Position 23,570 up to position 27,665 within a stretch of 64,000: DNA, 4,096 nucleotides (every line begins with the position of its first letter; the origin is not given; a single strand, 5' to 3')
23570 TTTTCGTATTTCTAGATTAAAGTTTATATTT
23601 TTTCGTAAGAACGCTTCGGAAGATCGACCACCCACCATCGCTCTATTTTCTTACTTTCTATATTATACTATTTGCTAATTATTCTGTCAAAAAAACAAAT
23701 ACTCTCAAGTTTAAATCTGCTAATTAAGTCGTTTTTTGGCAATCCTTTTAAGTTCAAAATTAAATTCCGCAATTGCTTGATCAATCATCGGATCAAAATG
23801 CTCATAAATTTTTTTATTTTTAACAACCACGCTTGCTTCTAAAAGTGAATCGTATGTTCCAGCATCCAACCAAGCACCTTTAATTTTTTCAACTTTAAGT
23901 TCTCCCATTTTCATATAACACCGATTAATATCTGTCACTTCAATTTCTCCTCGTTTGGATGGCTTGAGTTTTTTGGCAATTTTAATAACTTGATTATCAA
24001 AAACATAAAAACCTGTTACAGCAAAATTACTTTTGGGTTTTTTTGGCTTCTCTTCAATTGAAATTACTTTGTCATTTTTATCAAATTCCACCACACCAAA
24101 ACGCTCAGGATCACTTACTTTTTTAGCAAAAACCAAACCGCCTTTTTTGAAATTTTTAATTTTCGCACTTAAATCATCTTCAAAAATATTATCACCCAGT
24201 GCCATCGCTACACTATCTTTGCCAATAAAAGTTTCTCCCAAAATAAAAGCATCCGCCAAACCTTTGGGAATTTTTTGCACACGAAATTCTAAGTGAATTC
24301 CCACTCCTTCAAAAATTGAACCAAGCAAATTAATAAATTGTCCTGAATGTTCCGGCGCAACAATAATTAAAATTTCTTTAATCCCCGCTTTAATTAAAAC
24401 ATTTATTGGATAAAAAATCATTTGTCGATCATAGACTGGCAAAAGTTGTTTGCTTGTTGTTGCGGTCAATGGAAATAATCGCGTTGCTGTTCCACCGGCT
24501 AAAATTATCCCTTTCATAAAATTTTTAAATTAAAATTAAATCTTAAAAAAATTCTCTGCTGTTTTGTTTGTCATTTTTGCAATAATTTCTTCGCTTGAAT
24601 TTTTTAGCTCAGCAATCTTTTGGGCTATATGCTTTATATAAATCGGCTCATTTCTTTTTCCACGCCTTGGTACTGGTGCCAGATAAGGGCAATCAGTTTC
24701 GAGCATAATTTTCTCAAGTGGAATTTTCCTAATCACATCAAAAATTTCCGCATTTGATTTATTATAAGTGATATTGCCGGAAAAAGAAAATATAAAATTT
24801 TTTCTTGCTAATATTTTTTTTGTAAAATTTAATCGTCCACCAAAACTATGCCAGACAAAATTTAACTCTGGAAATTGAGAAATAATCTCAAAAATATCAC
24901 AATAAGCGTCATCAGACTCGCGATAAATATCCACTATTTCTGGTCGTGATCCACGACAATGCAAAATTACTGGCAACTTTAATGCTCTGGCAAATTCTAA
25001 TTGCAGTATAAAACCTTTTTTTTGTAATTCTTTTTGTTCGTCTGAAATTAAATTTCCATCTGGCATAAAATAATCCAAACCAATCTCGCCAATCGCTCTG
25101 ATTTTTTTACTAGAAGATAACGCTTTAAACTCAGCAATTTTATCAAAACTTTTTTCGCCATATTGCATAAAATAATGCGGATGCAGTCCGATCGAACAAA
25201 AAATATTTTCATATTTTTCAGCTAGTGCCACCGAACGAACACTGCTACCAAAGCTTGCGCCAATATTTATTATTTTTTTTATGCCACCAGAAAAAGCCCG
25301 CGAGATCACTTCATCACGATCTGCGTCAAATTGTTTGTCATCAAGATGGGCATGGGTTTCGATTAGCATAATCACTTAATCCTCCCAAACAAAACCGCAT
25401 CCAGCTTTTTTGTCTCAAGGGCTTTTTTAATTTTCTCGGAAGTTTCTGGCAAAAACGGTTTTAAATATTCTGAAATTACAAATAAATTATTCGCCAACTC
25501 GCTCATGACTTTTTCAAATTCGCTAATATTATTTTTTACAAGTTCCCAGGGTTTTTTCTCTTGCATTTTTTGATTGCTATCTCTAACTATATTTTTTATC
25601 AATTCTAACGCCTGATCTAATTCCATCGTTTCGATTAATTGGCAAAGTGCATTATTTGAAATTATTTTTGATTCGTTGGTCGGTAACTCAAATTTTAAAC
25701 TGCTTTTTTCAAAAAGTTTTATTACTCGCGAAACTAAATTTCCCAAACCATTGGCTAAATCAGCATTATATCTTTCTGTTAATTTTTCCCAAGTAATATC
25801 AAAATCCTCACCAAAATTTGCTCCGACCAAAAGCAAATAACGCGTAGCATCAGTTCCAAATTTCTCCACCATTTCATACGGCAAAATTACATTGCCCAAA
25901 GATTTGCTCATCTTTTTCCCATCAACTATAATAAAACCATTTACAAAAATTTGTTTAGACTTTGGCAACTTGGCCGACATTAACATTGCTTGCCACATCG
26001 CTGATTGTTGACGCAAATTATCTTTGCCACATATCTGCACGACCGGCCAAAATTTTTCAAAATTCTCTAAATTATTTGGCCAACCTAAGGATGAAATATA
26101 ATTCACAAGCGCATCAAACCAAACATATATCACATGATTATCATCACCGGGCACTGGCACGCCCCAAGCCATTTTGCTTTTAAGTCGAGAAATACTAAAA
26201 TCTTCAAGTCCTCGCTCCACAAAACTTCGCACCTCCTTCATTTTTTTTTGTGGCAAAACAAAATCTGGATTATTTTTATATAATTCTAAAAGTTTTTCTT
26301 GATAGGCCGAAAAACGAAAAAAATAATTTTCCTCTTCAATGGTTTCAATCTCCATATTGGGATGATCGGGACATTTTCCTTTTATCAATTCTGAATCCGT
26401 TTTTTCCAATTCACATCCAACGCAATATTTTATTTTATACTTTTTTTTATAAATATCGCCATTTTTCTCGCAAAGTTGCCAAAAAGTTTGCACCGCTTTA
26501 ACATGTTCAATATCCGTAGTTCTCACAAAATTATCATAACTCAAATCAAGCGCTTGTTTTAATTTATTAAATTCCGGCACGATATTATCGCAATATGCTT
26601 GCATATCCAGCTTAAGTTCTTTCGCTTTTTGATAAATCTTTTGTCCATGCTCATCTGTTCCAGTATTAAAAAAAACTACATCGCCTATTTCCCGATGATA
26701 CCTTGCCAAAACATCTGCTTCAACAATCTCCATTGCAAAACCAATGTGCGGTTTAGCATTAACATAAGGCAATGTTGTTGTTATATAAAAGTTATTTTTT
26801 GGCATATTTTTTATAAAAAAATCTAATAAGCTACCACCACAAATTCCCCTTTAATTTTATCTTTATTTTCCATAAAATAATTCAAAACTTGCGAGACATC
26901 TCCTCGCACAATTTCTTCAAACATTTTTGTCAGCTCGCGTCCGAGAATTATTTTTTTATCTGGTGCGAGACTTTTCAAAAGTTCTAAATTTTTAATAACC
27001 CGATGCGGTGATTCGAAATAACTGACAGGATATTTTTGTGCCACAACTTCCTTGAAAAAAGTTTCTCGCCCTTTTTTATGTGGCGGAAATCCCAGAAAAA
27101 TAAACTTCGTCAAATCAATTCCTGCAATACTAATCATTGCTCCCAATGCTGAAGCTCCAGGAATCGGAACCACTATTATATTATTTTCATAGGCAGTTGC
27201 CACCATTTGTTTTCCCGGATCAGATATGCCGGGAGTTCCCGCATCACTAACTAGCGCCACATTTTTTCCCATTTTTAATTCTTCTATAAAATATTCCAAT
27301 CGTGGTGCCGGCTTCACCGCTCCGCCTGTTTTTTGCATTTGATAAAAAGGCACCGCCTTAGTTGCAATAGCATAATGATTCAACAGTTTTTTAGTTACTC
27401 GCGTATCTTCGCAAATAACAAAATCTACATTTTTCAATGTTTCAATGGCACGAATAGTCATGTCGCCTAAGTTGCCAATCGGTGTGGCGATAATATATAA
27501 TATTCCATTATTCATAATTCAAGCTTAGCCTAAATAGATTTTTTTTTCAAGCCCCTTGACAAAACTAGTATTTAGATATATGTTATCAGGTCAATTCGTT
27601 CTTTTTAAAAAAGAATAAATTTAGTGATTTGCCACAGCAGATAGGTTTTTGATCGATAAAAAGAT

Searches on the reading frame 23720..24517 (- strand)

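Call 61: search_protein_families(library=pfam, proteins=[window:23720-24517:-], max_evalue=0.0001)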
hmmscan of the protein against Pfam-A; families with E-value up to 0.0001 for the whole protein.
window:23720-24517:- (265 aa): 2 families
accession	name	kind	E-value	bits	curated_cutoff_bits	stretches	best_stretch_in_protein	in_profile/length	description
PF00483.29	NTP_transferase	-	2e-60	204.9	21.2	1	2-232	1-242/245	Nucleotidyl transferase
PF12804.13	NTP_transf_3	-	1.2e-05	26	27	1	3-63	1-56/160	MobA-like NTP transferase domain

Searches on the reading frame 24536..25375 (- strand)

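Call 61: search_protein_families(library=pfam, proteins=[window:24536-25375:-], max_evalue=0.0001)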
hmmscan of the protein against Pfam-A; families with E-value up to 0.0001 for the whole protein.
window:24536-25375:- (279 aa): 1 family
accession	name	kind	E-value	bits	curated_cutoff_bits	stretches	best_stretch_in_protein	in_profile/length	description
PF01026.27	TatD_DNase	-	2.1e-71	240.7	27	1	6-278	2-253/253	TatD related DNase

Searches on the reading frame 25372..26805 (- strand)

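Call 61: search_protein_families(library=pfam, proteins=[window:25372-26805:-], max_evalue=0.0001)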
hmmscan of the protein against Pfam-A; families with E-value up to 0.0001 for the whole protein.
window:25372-26805:- (477 aa): 4 families
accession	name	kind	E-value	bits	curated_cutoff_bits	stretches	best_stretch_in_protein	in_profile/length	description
PF09334.17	tRNA-synt_1g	-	6.9e-100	335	20.1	2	156-361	179-390/391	tRNA synthetases class I (M)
PF00133.28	tRNA-synt_1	-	3e-33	115.6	22.7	2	222-336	295-412/414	tRNA synthetases class I (I, L, M and V)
PF01406.26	tRNA-synt_1e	-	1.4e-14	54.6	27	2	285-342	240-296/301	tRNA synthetases class I (C) catalytic domain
PF19303.5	Anticodon_3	-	9.7e-06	26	23.5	1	388-467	26-105/152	Anticodon binding domain of methionyl tRNA ligase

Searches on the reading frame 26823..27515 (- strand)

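Call 61: search_protein_families(library=pfam, proteins=[window:26823-27515:-], max_evalue=0.0001)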
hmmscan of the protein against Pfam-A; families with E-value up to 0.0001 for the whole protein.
window:26823-27515:- (230 aa): 1 family
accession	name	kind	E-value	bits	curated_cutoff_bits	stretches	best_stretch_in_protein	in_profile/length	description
PF00590.25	TP_methylase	-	1.5e-30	107.2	27.8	1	6-210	2-211/212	Tetrapyrrole (Corrin/Porphyrin) Methylases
